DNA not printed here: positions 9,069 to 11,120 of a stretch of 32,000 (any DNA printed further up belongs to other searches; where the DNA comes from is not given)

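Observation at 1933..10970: Accessory type II FAS/PKS-like cluster: DH-KR-ACP-DH | KS(CLF-like)-KS-hydrolase-exported protein-GH3 ligase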

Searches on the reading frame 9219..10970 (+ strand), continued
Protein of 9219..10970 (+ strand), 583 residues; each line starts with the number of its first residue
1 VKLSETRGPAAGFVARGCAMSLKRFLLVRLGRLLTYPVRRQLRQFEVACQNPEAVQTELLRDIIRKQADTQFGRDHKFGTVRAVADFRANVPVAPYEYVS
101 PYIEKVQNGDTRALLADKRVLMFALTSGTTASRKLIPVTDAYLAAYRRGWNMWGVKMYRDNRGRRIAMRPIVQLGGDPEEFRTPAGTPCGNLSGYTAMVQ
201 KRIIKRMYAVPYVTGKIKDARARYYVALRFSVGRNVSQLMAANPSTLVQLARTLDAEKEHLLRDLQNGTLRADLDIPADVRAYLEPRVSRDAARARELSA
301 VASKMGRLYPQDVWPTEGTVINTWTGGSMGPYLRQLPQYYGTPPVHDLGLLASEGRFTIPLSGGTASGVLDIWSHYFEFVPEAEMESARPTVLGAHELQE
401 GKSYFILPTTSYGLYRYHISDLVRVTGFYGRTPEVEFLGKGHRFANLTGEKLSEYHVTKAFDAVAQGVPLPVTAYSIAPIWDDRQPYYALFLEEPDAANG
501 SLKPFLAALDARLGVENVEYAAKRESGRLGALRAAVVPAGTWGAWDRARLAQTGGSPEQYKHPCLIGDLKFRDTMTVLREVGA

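Call 40: find_related_loci(query=A1, collection=metagenome_contigs, flank=10000)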
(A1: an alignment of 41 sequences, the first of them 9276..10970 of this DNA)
Query A1 (564 aa) in metagenome_contigs; peptide patterns used: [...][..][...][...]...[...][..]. (x = any residue, [..] = any of these).
600 stretches matched a pattern (row limit reached: there are more); 512 encode a relative of the query (tblastn E <= 1e-3); the best 80 are kept; 80 distinct loci.
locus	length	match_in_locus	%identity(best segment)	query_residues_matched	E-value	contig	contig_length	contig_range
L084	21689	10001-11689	86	1-562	0e+0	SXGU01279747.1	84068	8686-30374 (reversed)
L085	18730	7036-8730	85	1-564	0e+0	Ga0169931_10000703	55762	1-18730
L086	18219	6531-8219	82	1-562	0e+0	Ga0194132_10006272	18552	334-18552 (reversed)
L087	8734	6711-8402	79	1-563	0e+0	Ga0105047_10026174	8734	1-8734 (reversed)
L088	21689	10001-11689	78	1-562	0e+0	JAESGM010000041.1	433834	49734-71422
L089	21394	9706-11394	79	1-564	0e+0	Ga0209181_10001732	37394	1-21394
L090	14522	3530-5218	78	1-564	0e+0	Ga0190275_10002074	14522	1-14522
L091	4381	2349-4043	77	1-564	0e+0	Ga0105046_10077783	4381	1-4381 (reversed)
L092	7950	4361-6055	77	1-564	0e+0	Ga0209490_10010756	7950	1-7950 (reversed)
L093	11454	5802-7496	77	1-564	0e+0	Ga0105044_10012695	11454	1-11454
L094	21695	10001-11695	75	1-564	0e+0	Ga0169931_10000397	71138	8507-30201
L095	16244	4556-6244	69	1-562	0e+0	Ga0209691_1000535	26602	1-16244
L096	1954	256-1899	68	3-549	0e+0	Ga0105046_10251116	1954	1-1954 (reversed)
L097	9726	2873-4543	63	1-556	0e+0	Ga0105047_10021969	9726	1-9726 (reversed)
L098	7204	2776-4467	64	1-563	0e+0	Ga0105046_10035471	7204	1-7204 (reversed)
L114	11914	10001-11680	57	11-560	0e+0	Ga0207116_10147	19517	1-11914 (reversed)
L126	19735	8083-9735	55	13-564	0e+0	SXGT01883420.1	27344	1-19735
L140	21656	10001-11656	52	11-563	0e+0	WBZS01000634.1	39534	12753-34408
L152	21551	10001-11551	51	36-552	1e-165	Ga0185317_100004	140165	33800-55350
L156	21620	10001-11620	47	17-556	5e-159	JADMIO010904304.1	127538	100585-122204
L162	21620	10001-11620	46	12-552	1e-154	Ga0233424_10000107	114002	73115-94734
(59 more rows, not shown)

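Call 45: search_protein_families(library=pfam, proteins=[L023:8248-9603:+, L088:8552-9577:+, L070:3048-4040:+, L020:3718-4839:+, L028:4032-5432:+, L037:8377-8994:+, L037:8595-9452:-], max_evalue=0.001)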
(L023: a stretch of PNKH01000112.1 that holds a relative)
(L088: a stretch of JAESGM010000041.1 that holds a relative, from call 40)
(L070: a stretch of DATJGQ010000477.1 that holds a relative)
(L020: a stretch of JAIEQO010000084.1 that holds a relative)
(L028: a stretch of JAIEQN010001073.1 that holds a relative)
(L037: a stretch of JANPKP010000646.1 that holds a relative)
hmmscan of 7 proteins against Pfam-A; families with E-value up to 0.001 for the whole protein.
L023:8248-9603:+ (451 aa): 0 families

L088:8552-9577:+ (341 aa): 0 families

L070:3048-4040:+ (330 aa): 3 families
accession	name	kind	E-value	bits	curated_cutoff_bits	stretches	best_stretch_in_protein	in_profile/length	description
PF22725.1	GFO_IDH_MocA_C3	-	6e-17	62.2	27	1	132-257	2-123/124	GFO/IDH/MocA C-terminal domain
PF01408.29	GFO_IDH_MocA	-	6.6e-15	56.3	24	1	2-120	2-117/120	Oxidoreductase family, NAD-binding Rossmann fold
PF02894.22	GFO_IDH_MocA_C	-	3.4e-09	37.3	22.9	1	136-329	2-218/218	Oxidoreductase family, C-terminal alpha/beta domain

L020:3718-4839:+ (373 aa): 1 family
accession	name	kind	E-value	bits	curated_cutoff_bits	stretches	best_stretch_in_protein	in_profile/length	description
PF13267.11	DUF4058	-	6.6e-10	39.2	25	1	150-370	18-227/254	Protein of unknown function (DUF4058)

L028:4032-5432:+ (466 aa): 0 families

L037:8377-8994:+ (205 aa): 0 families

L037:8595-9452:- (285 aa): 0 families

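Call 47: search_protein_families(library=pfam, proteins=[L082:7932-9257:-, L082:11614-12657:-, L082:12753-13643:-, L156:6478-7764:+, L156:7749-9227:+, L156:11815-13539:+, L156:13907-14959:+, L162:8226-9320:-, L162:12024-13568:+, L152:6976-9693:+], max_evalue=0.0001)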
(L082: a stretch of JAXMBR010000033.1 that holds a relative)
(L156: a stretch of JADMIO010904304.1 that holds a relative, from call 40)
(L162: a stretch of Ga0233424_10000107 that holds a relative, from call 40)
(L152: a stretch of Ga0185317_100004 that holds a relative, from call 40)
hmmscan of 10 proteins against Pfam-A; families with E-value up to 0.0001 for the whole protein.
L082:7932-9257:- (441 aa): 0 families

L082:11614-12657:- (347 aa): 1 family
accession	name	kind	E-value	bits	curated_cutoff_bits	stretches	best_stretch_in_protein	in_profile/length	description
PF01699.29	Na_Ca_ex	-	2.3e-36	125.5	24.9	2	201-343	3-150/151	Sodium/calcium exchanger protein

L082:12753-13643:- (296 aa): 1 family
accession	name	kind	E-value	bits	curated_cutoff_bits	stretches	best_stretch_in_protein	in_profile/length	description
PF04304.18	DUF454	-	8.9e-20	71.3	35.1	1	155-269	1-114/115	Protein of unknown function (DUF454)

L156:6478-7764:+ (428 aa): 3 families
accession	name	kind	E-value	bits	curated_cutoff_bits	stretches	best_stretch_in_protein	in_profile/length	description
PF02563.21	Poly_export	-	2.2e-10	41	28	1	67-145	3-75/77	Polysaccharide biosynthesis/export protein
PF22461.2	SLBB_2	-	5.3e-07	30.1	27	0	153-192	2-42/79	SLBB domain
PF10531.15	SLBB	-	2.1e-06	27.9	27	0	153-195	1-43/55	SLBB domain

L156:7749-9227:+ (492 aa): 0 families

L156:11815-13539:+ (574 aa): 2 families
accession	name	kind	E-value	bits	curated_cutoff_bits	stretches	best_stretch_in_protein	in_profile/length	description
PF07690.21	MFS_1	-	5.7e-44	150.9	33.4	2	28-172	2-147/347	Major Facilitator Superfamily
PF00083.30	Sugar_tr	-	5.4e-05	22.7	22.3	1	30-167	19-159/452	Sugar (and other) transporter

L156:13907-14959:+ (350 aa): 5 families
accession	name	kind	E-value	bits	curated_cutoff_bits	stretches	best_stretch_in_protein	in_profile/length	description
PF07992.20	Pyr_redox_2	-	3.9e-49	168.1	26.1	1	4-333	2-291/291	Pyridine nucleotide-disulphide oxidoreductase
PF13738.12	Pyr_redox_3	-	2.1e-22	80.2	30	1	6-316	1-305/305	Pyridine nucleotide-disulphide oxidoreductase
PF00070.33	Pyr_redox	-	6.5e-19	68.7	22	1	183-256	2-80/82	Pyridine nucleotide-disulphide oxidoreductase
PF01266.30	DAO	-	7.2e-06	26.2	27.9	0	85-152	140-208/353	FAD dependent oxidoreductase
PF03486.20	HI0933_like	-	3.1e-05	24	50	0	4-36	2-34/244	HI0933-like protein Rossmann domain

L162:8226-9320:- (364 aa): 2 families
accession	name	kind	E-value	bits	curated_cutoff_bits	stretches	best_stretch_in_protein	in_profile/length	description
PF00294.29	PfkB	-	4.7e-60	203.9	25.8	1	50-344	3-300/302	pfkB family carbohydrate kinase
PF08543.17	Phos_pyr_kin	-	1.8e-09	37.8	27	1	222-329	113-227/246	Phosphomethylpyrimidine kinase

L162:12024-13568:+ (514 aa): 0 families

L152:6976-9693:+ (905 aa): 0 families

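Call 49: search_protein_families(library=ncbifam, proteins=[L066:11941-13779:+, L066:9986-11695:+, L066:8481-9536:+, P0124, P0125, P0131, P0239, P0257, P0270], max_evalue=0.001)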
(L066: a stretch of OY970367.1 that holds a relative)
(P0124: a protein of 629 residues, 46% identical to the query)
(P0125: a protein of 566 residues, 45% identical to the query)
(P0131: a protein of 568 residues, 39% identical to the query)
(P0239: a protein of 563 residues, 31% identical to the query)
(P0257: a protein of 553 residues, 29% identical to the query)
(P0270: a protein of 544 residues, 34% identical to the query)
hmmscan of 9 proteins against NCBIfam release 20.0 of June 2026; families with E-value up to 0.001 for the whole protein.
L066:11941-13779:+ (612 aa): 53 families (the best 25 are shown)
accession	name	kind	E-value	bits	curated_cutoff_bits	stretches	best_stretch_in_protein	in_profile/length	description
NF041081.1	prot_lys_mtase_Arch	equivalog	9.3e-92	304.6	200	2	264-402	1-138/142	protein-lysine N-methyltransferase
TIGR03000.1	plancto_dom_1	domain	3.5e-40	135.8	43.1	2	35-106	4-75/75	TIGR03000 domain-containing protein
TIGR03534.1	RF_mod_PrmC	equivalog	2.3e-18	66.6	199.1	2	258-336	74-151/253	peptide chain release factor N(5)-glutamine methyltransferase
TIGR00406.1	prmA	equivalog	1.5e-16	60.7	183.15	2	270-368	157-253/288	50S ribosomal protein L11 methyltransferase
NF001790.0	PRK00517.3-3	equivalog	5.9e-16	58.6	269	2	478-579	119-222/262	50S ribosomal protein L11 methyltransferase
NF045667.1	MTase_DVU1556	equivalog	5.1e-15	55.5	155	1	469-583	10-122/213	DVU_1556 family methyltransferase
NF008823.0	PRK11873.1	subfamily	1.2e-14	54.4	263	2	475-544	71-141/272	arsenite methyltransferase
TIGR02469.1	CbiT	equivalog_domain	2.3e-14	53.7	78.3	2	262-371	9-119/124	precorrin-6Y C5,15-methyltransferase (decarboxylating) subunit CbiT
NF043040.1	corrin_prot_MT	hypoth_equivalog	3.5e-14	52.8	180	2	477-549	36-109/216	corrinoid protein-associated methyltransferase CpaM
TIGR04543.1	ketoArg_3Met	equivalog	1.1e-13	51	425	2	273-344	150-225/336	2-ketoarginine methyltransferase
NF041536.1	ArsM_DUF2284_UU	exception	2.6e-13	49.1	575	2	474-591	69-192/459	arsenite methyltransferase/DUF2284 domain selenoprotein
NF041537.1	ArsM_AhpD_UU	exception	8e-13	47.9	510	2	475-582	70-182/345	arsenite methyltransferase/AhpD domain selenoprotein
TIGR00479.1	rumA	equivalog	4e-12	45.7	183.55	2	467-540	279-350/432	23S rRNA (uracil(1939)-C(5))-methyltransferase RlmD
NF011529.0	PRK14968.1-3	equivalog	4.3e-12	45.9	162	2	264-333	26-92/198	putative methyltransferase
TIGR00536.1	hemK_fam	subfamily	5.5e-12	45.4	115.5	2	456-543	89-177/286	HemK family protein methyltransferase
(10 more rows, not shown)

L066:9986-11695:+ (569 aa): 1 family
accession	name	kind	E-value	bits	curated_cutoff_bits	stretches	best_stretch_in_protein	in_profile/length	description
NF052613.1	OlsH_GH3_orni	equivalog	1.7e-35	122.5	620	2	10-239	16-246/524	lyso-ornithine lipid synthetase OlsH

L066:8481-9536:+ (351 aa): 1 family
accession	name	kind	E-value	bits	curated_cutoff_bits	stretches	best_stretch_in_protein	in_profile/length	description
NF047920.1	lactonase_UilS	equivalog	6.1e-13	49.1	400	1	104-199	43-134/285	UilS family quorum-quenching N-acyl-homoserine lactonase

P0124 (629 aa): 1 family
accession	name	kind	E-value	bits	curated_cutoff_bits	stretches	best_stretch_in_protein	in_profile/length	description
NF052613.1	OlsH_GH3_orni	equivalog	6.2e-28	97.6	620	2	7-237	14-236/524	lyso-ornithine lipid synthetase OlsH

P0125 (566 aa): 1 family
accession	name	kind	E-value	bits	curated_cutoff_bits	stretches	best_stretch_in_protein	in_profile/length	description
NF052613.1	OlsH_GH3_orni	equivalog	1.3e-35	122.9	620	2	25-233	34-243/524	lyso-ornithine lipid synthetase OlsH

P0131 (568 aa): 1 family
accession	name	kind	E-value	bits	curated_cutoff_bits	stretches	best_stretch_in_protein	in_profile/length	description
NF052613.1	OlsH_GH3_orni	equivalog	1.7e-33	115.9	620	2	278-542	240-497/524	lyso-ornithine lipid synthetase OlsH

P0239 (563 aa): 1 family
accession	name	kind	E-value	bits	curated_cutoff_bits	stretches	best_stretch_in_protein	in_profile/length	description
NF052613.1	OlsH_GH3_orni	equivalog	3.7e-31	108.2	620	2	26-240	36-252/524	lyso-ornithine lipid synthetase OlsH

P0257 (553 aa): 1 family
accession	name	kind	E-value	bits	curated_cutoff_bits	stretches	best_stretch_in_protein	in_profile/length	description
NF052613.1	OlsH_GH3_orni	equivalog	5.6e-34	117.5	620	2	269-525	237-491/524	lyso-ornithine lipid synthetase OlsH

P0270 (544 aa): 1 family
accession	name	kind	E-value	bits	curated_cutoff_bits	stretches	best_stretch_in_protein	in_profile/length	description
NF052613.1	OlsH_GH3_orni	equivalog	8.5e-28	97.1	620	2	275-506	252-482/524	lyso-ornithine lipid synthetase OlsH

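Call 53: search_protein_families(library=ncbifam, proteins=[L126:122-934:+, L140:1355-2116:+, L114:2352-3173:+, L011:51-881:+], max_evalue=1e-20)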
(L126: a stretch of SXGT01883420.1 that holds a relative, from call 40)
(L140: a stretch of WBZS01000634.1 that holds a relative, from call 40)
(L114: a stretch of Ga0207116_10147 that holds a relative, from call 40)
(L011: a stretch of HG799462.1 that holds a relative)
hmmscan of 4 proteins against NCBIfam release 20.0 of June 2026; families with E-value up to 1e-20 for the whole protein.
L126:122-934:+ (270 aa): 171 families (the best 25 are shown)
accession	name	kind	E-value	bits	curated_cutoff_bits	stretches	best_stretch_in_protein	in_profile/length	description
NF005559.1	PRK07231.1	subfamily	1.7e-61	207.9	215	1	30-269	5-248/249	glucose 1-dehydrogenase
NF005214.0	PRK06701.1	subfamily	1.2e-57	195.4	413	1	29-269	48-290/293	SDR family oxidoreductase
TIGR01830.1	3oxo_ACP_reduc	equivalog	2.9e-57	194.1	297.75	1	32-267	1-237/239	3-oxoacyl-[acyl-carrier-protein] reductase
NF006598.0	PRK09135.1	equivalog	7e-57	192.8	288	1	25-269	2-246/249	pteridine reductase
NF009466.0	PRK12826.1-2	subfamily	9.9e-57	192.2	222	1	30-269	4-245/248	3-oxoacyl-ACP reductase FabG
NF004198.0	PRK05653.1-3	equivalog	2.2e-56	191.1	296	1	28-270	6-248/248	3-oxoacyl-ACP reductase FabG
NF052558.1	MBtsdlDhBudC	equivalog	1.1e-55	188.9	270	1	29-269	3-242/250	meso-2,3-butanediol dehydrogenase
NF004818.0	PRK06172.1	equivalog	2.7e-55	187.4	336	1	29-269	7-251/253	SDR family oxidoreductase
NF006597.0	PRK09134.1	equivalog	4.2e-52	177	281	1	23-268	6-247/261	SDR family oxidoreductase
NF004791.0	PRK06138.1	equivalog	1.8e-49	168.4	312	1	29-269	5-250/252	SDR family oxidoreductase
NF005975.0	PRK08063.1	equivalog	3.9e-49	167.2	328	1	29-269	4-247/250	enoyl-[acyl-carrier-protein] reductase FabL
NF006493.1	PRK08936.1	subfamily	4.4e-49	167.1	420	1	29-269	7-251/261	glucose-1-dehydrogenase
NF009384.0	PRK12743.1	equivalog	5.8e-49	166.6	264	1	28-268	5-247/258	SDR family oxidoreductase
NF012208.0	SDR_dihy_bifunc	exception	8.8e-49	166.1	325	1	32-268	1-231/233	bifunctional dihydropteridine reductase/dihydrofolate reductase TmpR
NF004746.0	PRK06077.1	equivalog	4.4e-48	163.9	320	1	28-269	5-246/252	3-ketoacyl-(acyl-carrier-protein) reductase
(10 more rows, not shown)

L140:1355-2116:+ (253 aa): 173 families (the best 25 are shown)
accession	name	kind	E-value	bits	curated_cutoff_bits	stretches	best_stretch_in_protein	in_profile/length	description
NF005559.1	PRK07231.1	subfamily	6e-63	212.6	215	1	12-252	4-248/249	glucose 1-dehydrogenase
NF005214.0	PRK06701.1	subfamily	4.4e-59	200.1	413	1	12-252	48-290/293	SDR family oxidoreductase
NF004818.0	PRK06172.1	equivalog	8e-58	195.7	336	1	7-252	2-251/253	SDR family oxidoreductase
NF009466.0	PRK12826.1-2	subfamily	2e-57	194.5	222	1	12-252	3-245/248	3-oxoacyl-ACP reductase FabG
NF052558.1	MBtsdlDhBudC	equivalog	5.9e-57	193.1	270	1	12-252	3-242/250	meso-2,3-butanediol dehydrogenase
NF006598.0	PRK09135.1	equivalog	1.3e-56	192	288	1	8-252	2-246/249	pteridine reductase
TIGR01830.1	3oxo_ACP_reduc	equivalog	2.7e-56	190.9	297.75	1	15-250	1-237/239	3-oxoacyl-[acyl-carrier-protein] reductase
NF004198.0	PRK05653.1-3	equivalog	1.8e-54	184.8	296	1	10-253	5-248/248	3-oxoacyl-ACP reductase FabG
NF004791.0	PRK06138.1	equivalog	1.9e-53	181.3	312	1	11-252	4-250/252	SDR family oxidoreductase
NF006597.0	PRK09134.1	equivalog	1.1e-51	175.7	281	1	8-251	8-247/261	SDR family oxidoreductase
NF005975.0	PRK08063.1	equivalog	1.2e-51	175.4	328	1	11-252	3-247/250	enoyl-[acyl-carrier-protein] reductase FabL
NF004746.0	PRK06077.1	equivalog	3.9e-51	173.9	320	1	11-252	5-246/252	3-ketoacyl-(acyl-carrier-protein) reductase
NF009384.0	PRK12743.1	equivalog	1.3e-50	172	264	1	9-251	3-247/258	SDR family oxidoreductase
NF005067.0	PRK06484.1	equivalog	3.9e-50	170.9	713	1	8-252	5-252/524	short chain dehydrogenase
NF049979.1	AlphHSDSHdhA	equivalog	1.3e-49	169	350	1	12-251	3-246/258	7alpha-hydroxysteroid dehydrogenase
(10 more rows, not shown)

L114:2352-3173:+ (273 aa): 174 families (the best 25 are shown)
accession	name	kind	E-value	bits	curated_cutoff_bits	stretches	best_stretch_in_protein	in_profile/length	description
NF005559.1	PRK07231.1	subfamily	3.9e-63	213.3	215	1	33-272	5-248/249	glucose 1-dehydrogenase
NF009466.0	PRK12826.1-2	subfamily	1.2e-60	205.1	222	1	32-272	3-245/248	3-oxoacyl-ACP reductase FabG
NF004198.0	PRK05653.1-3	equivalog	7.7e-59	199.1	296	1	32-273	7-248/248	3-oxoacyl-ACP reductase FabG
TIGR01830.1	3oxo_ACP_reduc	equivalog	6e-58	196.4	297.75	1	35-270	1-237/239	3-oxoacyl-[acyl-carrier-protein] reductase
NF006598.0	PRK09135.1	equivalog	5.6e-57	193.2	288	1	32-272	6-246/249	pteridine reductase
NF052558.1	MBtsdlDhBudC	equivalog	2e-55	188.1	270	1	33-272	4-242/250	meso-2,3-butanediol dehydrogenase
NF005214.0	PRK06701.1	subfamily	6.9e-54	183.1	413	1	30-272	46-290/293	SDR family oxidoreductase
NF009464.0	PRK12824.1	subfamily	8.7e-53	179.5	269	1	32-273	2-244/245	3-oxoacyl-ACP reductase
NF006597.0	PRK09134.1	equivalog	3.4e-52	177.3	281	1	32-271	12-247/261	SDR family oxidoreductase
NF005975.0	PRK08063.1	equivalog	4.2e-52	176.9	328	1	31-272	3-247/250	enoyl-[acyl-carrier-protein] reductase FabL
NF004791.0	PRK06138.1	equivalog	6e-52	176.5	312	1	32-272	5-250/252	SDR family oxidoreductase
NF004200.0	PRK05653.1-5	equivalog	8.6e-52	176.1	273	1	33-270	3-240/242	3-oxoacyl-ACP reductase FabG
NF004818.0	PRK06172.1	equivalog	1.9e-51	174.8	336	1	32-272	7-251/253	SDR family oxidoreductase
NF012208.0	SDR_dihy_bifunc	exception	3.5e-51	174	325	1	35-271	1-231/233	bifunctional dihydropteridine reductase/dihydrofolate reductase TmpR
TIGR01829.1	AcAcCoA_reduct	subfamily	1.1e-50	172.6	302.1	1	33-273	1-242/242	acetoacetyl-CoA reductase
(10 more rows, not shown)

L011:51-881:+ (276 aa): 166 families (the best 25 are shown)
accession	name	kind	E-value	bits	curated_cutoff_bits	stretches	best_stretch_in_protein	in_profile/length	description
NF005559.1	PRK07231.1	subfamily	1.7e-58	198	215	1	36-275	5-248/249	glucose 1-dehydrogenase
NF006598.0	PRK09135.1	equivalog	6.5e-56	189.7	288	1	32-275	3-246/249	pteridine reductase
NF005214.0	PRK06701.1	subfamily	2.6e-55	187.7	413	1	36-275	49-290/293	SDR family oxidoreductase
NF052558.1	MBtsdlDhBudC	equivalog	3.5e-54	184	270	1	35-275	3-242/250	meso-2,3-butanediol dehydrogenase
NF009466.0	PRK12826.1-2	subfamily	1.1e-53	182.2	222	1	36-275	4-245/248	3-oxoacyl-ACP reductase FabG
NF004818.0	PRK06172.1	equivalog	8.2e-52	176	336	1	35-275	7-251/253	SDR family oxidoreductase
TIGR01830.1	3oxo_ACP_reduc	equivalog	9.3e-52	176.1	297.75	1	38-273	1-237/239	3-oxoacyl-[acyl-carrier-protein] reductase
NF004791.0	PRK06138.1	equivalog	5.1e-51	173.4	312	1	35-275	5-250/252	SDR family oxidoreductase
NF004198.0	PRK05653.1-3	equivalog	2.1e-49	168.2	296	1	35-276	7-248/248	3-oxoacyl-ACP reductase FabG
NF004746.0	PRK06077.1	equivalog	3.2e-48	164.3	320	1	35-275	6-246/252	3-ketoacyl-(acyl-carrier-protein) reductase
NF009384.0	PRK12743.1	equivalog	9.5e-48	162.6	264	1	33-274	4-247/258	SDR family oxidoreductase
NF005067.0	PRK06484.1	equivalog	5e-47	160.6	713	1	30-275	4-252/524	short chain dehydrogenase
NF009468.0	PRK12826.1-4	equivalog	7.1e-47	160.2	318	1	35-275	7-248/256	SDR family oxidoreductase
NF005975.0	PRK08063.1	equivalog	2e-46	158.3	328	1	35-275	4-247/250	enoyl-[acyl-carrier-protein] reductase FabL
NF005309.0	PRK06841.1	subfamily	7.8e-46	156.6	286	1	34-275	14-253/255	GolD/DthD family dehydrogenase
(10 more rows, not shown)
